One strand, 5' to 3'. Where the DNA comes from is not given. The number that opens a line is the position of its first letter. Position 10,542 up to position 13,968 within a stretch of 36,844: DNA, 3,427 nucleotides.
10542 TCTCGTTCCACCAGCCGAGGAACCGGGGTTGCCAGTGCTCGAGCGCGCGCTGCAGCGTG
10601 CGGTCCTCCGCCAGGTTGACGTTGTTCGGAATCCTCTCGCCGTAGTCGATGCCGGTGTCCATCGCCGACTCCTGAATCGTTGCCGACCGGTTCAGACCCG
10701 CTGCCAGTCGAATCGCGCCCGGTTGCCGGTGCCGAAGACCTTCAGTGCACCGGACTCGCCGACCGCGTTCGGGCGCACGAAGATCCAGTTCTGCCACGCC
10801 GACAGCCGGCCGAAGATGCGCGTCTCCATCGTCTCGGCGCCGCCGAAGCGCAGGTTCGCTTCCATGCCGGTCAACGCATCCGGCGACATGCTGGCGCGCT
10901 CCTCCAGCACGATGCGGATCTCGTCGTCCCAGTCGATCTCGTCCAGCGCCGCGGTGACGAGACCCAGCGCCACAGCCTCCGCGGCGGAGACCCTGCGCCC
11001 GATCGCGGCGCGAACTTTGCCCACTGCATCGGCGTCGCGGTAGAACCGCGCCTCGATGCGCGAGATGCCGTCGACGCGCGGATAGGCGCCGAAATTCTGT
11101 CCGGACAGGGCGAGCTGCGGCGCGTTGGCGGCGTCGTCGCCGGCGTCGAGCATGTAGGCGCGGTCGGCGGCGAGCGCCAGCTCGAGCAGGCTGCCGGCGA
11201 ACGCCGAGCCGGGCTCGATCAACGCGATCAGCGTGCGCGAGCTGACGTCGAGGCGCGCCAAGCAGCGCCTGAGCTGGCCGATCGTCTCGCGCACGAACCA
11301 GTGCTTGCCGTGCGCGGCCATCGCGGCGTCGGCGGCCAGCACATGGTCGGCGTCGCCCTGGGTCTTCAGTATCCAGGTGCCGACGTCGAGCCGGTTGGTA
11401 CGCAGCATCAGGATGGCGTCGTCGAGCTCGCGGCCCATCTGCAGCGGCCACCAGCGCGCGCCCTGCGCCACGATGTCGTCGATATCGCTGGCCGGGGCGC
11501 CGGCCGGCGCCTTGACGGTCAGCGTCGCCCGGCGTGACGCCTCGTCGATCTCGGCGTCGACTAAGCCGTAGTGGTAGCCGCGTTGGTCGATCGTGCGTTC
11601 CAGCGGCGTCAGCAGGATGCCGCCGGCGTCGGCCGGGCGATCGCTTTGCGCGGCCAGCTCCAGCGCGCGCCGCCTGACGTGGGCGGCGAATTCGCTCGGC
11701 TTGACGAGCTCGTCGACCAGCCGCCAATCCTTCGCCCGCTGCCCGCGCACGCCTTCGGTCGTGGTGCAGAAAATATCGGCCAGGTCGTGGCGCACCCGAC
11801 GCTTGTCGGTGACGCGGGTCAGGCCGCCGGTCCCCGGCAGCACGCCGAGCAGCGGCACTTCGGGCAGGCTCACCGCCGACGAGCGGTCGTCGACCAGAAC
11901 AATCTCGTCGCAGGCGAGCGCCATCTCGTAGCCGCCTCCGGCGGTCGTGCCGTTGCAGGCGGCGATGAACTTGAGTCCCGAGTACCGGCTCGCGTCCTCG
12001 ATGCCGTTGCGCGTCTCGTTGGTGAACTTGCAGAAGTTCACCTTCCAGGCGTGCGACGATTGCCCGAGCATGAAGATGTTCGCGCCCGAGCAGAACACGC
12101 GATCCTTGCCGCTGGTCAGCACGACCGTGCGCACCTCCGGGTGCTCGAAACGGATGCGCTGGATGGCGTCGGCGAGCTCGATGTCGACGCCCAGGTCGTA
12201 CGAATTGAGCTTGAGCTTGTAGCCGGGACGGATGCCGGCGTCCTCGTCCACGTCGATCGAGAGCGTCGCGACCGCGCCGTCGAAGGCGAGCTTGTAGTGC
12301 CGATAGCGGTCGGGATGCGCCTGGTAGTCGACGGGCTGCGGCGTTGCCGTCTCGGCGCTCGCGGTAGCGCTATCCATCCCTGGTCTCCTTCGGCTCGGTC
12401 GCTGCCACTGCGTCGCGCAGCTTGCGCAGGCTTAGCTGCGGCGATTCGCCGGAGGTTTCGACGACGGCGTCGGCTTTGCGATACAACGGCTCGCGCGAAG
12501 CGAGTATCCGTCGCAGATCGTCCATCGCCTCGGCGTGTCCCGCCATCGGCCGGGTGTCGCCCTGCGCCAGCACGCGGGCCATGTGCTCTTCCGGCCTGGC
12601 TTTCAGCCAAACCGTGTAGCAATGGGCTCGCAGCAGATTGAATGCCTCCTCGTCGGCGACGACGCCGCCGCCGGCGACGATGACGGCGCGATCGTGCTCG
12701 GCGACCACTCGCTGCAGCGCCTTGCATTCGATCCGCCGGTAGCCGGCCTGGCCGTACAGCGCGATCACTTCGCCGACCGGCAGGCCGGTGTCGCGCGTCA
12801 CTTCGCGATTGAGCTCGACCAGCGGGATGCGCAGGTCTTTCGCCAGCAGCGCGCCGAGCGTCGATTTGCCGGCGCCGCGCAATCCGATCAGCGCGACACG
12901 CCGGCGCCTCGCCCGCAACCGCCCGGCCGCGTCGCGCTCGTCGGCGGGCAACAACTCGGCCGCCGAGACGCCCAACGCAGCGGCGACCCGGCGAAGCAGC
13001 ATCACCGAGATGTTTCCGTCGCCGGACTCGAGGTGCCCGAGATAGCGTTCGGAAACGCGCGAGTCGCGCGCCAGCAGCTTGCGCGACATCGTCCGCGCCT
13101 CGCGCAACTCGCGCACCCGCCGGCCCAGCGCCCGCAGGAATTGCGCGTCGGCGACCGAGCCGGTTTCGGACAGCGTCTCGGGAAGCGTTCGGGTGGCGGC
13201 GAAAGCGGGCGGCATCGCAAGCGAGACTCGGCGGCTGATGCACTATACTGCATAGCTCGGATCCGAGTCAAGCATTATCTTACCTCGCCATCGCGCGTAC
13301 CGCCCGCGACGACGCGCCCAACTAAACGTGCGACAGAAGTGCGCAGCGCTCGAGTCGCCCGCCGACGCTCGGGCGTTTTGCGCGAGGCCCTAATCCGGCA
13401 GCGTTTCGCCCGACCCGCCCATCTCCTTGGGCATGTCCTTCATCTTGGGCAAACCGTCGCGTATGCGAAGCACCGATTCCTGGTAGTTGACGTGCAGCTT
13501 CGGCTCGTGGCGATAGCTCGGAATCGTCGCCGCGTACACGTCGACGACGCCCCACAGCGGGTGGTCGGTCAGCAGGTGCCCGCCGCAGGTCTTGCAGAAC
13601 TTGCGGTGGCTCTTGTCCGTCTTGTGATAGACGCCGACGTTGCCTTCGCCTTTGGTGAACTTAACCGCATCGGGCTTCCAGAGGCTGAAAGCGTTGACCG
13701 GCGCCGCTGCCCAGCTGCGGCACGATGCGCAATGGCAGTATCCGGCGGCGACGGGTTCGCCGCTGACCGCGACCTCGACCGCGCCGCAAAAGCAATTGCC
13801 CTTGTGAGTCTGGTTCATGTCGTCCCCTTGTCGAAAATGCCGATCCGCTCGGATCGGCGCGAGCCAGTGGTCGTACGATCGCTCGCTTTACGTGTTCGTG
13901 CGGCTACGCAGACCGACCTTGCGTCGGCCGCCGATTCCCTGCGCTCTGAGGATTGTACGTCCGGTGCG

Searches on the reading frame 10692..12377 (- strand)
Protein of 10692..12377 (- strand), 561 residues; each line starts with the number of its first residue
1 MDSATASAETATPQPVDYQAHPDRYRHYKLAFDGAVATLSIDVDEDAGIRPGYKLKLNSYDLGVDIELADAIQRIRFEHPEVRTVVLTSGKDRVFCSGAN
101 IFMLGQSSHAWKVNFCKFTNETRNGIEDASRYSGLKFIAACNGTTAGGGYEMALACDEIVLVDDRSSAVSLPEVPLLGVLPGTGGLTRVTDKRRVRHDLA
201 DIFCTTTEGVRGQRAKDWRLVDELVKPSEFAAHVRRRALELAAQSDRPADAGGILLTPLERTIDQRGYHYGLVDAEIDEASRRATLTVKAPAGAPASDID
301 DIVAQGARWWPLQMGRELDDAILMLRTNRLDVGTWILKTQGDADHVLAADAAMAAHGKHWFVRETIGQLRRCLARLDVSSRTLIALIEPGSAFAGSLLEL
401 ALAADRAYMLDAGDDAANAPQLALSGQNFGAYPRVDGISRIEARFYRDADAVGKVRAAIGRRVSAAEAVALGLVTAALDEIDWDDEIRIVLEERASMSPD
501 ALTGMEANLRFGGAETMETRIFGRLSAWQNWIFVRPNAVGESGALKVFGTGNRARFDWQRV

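Call 43: search_protein_families(library=pfam, proteins=[window:10692-12377:-], max_evalue=0.0001)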
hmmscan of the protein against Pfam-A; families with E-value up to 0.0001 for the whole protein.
window:10692-12377:- (561 aa): 2 families
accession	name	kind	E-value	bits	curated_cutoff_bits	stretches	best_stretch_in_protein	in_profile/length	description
PF00378.25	ECH_1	-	3.7e-30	105.5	27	1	57-245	17-194/251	Enoyl-CoA hydratase/isomerase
PF16113.10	ECH_2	-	6.2e-10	39.5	27.2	1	56-233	11-180/335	Enoyl-CoA hydratase/isomerase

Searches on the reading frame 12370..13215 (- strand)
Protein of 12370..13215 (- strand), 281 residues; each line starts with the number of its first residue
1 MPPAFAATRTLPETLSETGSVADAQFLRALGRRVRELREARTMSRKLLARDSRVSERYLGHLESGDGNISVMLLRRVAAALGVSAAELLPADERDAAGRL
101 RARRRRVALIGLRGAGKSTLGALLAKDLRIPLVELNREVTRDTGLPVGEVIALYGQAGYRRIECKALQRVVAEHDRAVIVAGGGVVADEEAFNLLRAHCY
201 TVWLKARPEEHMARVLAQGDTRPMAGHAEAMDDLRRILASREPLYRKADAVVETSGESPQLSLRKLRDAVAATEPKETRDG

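Call 43: search_protein_families(library=pfam, proteins=[window:12370-13215:-], max_evalue=0.0001)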
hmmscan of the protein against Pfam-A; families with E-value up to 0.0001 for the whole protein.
window:12370-13215:- (281 aa): 4 families
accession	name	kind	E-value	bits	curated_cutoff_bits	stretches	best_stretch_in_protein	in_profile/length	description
PF01202.28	SKI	-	3.7e-37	128.4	22.1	1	113-266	1-154/159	Shikimate kinase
PF01381.28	HTH_3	-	3.8e-11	43.3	23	1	34-88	1-55/55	Helix-turn-helix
PF13560.12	HTH_31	-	1.8e-09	38.2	27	1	29-88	1-61/64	Helix-turn-helix domain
PF13238.12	AAA_18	-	4.2e-07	30.9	29.4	1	107-223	1-116/128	AAA domain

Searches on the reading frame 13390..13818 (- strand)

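Call 9: search_protein_families(library=pfam, proteins=[window:13390-13818:-], max_evalue=0.01)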
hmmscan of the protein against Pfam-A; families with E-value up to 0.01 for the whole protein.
window:13390-13818:- (142 aa): 1 family
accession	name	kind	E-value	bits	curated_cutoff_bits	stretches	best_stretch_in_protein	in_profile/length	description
PF04828.22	GFA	-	2.2e-19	70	24.3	1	5-99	2-99/115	Glutathione-dependent formaldehyde-activating enzyme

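Call 46: search_protein_families(library=ncbifam, proteins=[window:13390-13818:-], max_evalue=0.001)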
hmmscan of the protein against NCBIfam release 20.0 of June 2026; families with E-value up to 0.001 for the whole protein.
window:13390-13818:- (142 aa): 2 families
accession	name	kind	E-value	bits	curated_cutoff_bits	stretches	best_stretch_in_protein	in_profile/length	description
TIGR02820.1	formald_GSH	equivalog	3.9e-05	23.6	234.55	1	6-92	23-114/182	S-(hydroxymethyl)glutathione synthase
NF003829.0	PRK05417.1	subfamily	0.00023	21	249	1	6-83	27-104/191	glutathione-dependent formaldehyde-activating enzyme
